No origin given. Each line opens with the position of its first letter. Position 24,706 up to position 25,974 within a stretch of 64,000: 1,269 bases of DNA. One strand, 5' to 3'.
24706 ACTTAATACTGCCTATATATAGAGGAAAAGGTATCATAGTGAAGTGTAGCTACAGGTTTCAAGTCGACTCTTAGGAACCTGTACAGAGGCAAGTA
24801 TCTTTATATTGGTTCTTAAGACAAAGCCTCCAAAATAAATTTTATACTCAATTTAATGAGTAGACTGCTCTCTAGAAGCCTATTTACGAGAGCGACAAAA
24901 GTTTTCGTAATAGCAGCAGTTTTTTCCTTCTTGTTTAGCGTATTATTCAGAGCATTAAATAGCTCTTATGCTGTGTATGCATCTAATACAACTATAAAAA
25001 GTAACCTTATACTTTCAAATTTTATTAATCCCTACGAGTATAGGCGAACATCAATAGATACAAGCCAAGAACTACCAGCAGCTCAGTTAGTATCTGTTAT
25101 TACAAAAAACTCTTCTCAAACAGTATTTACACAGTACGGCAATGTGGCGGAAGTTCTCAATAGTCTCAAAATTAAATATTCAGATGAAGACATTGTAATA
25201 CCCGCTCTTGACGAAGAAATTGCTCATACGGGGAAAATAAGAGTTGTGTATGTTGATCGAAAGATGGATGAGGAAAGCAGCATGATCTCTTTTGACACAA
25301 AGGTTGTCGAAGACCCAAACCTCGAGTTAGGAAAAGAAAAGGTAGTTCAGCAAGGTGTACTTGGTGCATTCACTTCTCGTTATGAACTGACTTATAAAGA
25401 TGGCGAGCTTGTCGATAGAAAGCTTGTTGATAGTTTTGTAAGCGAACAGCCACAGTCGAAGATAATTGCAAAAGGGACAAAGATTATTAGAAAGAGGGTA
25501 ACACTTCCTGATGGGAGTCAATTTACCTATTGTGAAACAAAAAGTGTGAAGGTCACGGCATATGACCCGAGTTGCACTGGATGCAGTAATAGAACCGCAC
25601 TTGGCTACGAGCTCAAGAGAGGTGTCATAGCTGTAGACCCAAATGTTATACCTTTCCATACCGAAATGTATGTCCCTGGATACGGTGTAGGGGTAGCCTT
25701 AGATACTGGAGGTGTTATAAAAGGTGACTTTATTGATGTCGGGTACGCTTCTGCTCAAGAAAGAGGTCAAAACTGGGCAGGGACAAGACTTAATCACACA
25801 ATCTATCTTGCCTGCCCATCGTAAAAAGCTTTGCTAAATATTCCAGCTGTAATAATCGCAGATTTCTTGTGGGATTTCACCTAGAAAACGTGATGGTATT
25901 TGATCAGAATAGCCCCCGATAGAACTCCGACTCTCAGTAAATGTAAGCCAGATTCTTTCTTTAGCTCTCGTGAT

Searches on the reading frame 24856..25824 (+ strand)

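Call 11: search_protein_families(library=pfam, proteins=[window:24856-25824:+], max_evalue=0.001)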
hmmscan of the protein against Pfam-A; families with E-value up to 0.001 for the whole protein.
window:24856-25824:+ (322 aa): 3 families
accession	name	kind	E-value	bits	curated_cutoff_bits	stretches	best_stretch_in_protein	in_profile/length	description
PF07501.17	G5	-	8.8e-20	71.2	23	1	139-209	5-75/75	G5 domain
PF06725.17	3D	-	1.4e-12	48.1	23.8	1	257-317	2-69/72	3D domain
PF03990.20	DUF348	-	2e-06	27.8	24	1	88-119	10-41/41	G5-linked-Ubiquitin-like domain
